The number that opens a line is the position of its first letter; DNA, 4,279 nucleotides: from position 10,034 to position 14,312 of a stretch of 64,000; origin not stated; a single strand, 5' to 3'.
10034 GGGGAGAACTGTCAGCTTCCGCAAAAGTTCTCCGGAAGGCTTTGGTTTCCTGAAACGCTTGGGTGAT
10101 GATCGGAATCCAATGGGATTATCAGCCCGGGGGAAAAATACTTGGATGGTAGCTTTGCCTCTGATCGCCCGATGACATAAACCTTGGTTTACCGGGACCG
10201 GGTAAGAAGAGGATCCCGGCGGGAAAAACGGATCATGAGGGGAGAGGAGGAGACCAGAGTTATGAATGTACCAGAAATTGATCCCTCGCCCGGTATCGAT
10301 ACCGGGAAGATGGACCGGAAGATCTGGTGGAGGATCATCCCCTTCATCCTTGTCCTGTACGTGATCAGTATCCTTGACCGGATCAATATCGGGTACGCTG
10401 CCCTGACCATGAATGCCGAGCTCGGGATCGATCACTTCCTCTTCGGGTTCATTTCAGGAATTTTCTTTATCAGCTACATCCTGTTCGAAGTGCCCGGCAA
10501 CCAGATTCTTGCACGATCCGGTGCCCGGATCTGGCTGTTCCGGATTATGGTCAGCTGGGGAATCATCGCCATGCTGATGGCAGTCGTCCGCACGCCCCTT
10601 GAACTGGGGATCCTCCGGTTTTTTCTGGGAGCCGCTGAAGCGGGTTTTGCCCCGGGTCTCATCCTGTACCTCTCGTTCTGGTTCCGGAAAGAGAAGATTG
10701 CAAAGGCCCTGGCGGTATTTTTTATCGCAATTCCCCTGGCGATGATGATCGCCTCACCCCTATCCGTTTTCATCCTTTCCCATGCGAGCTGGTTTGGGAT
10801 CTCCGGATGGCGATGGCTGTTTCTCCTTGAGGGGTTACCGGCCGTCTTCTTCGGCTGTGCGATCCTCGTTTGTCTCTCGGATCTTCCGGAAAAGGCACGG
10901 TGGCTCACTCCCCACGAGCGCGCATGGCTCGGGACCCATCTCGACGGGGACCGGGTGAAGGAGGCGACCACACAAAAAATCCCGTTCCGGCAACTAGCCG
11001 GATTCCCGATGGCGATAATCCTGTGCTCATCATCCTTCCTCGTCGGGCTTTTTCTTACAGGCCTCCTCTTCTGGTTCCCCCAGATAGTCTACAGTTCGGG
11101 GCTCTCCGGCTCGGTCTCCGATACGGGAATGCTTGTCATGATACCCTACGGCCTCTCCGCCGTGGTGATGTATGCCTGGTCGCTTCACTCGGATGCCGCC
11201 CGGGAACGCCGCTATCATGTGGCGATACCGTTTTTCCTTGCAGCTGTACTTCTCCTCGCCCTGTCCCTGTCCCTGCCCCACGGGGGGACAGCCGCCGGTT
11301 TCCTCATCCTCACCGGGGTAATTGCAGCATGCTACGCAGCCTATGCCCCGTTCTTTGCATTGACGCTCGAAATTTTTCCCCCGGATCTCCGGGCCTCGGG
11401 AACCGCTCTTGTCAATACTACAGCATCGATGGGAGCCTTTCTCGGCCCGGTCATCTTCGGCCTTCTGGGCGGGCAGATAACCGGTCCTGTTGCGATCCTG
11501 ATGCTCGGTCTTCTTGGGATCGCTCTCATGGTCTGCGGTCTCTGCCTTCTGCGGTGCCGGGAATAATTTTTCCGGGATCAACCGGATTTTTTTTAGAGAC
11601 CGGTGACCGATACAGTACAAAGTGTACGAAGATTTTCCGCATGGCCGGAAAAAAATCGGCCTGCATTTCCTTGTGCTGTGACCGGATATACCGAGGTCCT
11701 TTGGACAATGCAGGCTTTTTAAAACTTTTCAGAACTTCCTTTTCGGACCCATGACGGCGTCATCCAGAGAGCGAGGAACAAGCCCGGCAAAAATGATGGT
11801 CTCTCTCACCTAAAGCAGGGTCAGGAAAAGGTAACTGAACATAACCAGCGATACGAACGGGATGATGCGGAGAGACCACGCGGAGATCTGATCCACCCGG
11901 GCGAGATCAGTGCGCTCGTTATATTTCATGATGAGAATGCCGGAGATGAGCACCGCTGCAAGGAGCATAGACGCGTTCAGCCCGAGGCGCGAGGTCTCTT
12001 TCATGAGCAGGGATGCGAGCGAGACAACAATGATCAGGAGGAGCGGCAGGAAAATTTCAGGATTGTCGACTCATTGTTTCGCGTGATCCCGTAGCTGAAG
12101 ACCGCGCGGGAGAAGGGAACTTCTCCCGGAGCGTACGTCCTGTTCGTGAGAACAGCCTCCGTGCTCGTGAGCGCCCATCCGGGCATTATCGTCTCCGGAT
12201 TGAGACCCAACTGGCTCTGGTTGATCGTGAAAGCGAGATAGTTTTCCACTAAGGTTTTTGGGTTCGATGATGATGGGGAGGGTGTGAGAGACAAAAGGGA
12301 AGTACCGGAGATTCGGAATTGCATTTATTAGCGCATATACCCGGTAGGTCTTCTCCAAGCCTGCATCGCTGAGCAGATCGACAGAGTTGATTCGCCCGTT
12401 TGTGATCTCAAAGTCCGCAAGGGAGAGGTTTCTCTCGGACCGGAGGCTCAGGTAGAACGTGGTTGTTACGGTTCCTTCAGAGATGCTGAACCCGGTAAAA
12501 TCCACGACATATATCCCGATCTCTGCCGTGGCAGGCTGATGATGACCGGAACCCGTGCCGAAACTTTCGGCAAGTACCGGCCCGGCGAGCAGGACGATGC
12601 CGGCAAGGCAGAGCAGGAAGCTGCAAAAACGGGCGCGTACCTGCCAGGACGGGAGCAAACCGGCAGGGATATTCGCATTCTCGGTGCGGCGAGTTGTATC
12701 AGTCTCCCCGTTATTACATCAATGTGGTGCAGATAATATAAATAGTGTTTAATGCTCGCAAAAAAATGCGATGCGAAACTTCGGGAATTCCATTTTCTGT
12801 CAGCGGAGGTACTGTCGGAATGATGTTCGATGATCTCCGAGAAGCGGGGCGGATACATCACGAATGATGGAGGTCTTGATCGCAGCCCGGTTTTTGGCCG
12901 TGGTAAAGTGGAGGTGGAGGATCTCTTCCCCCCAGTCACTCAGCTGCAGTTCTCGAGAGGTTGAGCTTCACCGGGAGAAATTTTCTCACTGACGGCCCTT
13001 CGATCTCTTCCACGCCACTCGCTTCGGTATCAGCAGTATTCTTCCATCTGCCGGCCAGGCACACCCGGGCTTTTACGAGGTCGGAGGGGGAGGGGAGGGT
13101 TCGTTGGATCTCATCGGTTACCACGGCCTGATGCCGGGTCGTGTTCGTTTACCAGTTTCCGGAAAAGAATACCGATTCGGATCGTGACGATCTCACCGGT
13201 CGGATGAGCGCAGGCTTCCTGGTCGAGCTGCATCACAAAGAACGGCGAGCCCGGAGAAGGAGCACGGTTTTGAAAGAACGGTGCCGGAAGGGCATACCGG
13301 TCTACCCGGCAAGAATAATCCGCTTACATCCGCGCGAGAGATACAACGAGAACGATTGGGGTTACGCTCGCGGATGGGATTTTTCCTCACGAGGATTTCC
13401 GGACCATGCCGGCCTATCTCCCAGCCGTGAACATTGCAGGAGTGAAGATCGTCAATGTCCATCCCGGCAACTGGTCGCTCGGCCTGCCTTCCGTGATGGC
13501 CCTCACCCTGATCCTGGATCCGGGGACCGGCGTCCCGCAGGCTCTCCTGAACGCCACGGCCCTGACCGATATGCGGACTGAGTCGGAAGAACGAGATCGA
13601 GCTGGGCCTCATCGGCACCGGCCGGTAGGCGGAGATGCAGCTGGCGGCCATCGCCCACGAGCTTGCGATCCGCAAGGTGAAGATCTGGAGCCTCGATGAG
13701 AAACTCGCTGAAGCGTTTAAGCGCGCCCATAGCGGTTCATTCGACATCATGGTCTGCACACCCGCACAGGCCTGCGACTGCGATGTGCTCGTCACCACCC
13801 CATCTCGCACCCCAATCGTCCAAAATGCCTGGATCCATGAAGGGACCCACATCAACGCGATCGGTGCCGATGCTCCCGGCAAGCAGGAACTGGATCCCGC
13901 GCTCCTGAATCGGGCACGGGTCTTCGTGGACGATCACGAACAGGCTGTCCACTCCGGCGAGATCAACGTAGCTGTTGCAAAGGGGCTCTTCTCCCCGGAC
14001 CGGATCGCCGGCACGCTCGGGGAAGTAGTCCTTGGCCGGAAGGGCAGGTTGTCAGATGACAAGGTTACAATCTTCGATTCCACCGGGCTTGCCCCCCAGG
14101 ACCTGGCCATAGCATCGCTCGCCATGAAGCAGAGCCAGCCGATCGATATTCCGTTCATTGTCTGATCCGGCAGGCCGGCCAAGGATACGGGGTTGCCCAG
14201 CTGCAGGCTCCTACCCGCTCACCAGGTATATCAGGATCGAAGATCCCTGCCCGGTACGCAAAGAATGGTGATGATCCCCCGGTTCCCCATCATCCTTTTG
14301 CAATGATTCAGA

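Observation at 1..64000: Selective genome erosion: about 30% of host genes are relics while core genes are intact, suggesting a recently host-restricted methanogen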

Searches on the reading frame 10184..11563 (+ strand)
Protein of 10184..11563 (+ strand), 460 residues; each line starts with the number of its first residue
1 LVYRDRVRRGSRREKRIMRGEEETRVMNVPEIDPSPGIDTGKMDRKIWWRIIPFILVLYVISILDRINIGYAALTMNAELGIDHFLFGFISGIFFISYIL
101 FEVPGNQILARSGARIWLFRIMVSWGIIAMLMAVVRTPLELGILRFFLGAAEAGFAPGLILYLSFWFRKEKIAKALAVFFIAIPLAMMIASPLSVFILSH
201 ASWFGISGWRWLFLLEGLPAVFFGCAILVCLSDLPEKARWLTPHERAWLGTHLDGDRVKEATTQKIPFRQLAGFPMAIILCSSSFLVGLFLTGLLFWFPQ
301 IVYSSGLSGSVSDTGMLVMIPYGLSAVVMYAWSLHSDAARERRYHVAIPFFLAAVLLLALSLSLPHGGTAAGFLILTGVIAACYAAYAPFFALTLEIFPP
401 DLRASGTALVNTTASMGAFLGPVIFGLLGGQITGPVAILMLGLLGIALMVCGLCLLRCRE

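Call 21: search_protein_families(library=pfam, max_evalue=0.001, proteins=[window:10184-11563:+])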
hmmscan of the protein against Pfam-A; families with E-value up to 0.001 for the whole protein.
window:10184-11563:+ (460 aa): 1 family
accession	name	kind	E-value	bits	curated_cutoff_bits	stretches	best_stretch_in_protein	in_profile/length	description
PF07690.21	MFS_1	-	1.1e-39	136.8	33.4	2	56-412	2-337/347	Major Facilitator Superfamily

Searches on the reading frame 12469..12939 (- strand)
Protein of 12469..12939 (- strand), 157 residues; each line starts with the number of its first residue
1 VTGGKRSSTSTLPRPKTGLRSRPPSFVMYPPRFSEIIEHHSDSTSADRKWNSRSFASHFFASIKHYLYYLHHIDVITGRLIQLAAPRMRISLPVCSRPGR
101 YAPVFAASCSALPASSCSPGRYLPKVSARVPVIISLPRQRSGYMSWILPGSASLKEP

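Call 79: search_protein_families(library=pfam, max_evalue=0.01, proteins=[window:12469-12939:-])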
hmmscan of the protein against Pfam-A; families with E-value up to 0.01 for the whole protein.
window:12469-12939:- (157 aa): 0 families

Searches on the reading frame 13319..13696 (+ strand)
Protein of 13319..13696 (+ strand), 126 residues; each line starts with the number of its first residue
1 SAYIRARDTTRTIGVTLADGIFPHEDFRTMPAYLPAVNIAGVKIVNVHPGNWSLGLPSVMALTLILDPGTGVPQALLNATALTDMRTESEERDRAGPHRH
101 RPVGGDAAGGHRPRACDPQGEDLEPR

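Call 25: search_protein_families(library=pfam, max_evalue=0.001, proteins=[window:13319-13696:+])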
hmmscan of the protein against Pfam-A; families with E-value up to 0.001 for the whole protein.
window:13319-13696:+ (126 aa): 1 family
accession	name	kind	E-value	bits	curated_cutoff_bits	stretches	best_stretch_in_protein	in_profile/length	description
PF02423.21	OCD_Mu_crystall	-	7.9e-17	61.6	24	1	25-87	51-113/314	Ornithine cyclodeaminase/mu-crystallin family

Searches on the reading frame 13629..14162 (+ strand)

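Call 25: search_protein_families(library=pfam, max_evalue=0.001, proteins=[window:13629-14162:+])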
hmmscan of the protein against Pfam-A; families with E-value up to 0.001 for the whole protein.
window:13629-14162:+ (178 aa): 1 family
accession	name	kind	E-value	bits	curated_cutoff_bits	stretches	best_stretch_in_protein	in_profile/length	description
PF02423.21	OCD_Mu_crystall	-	3.2e-42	145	24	1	1-164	141-305/314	Ornithine cyclodeaminase/mu-crystallin family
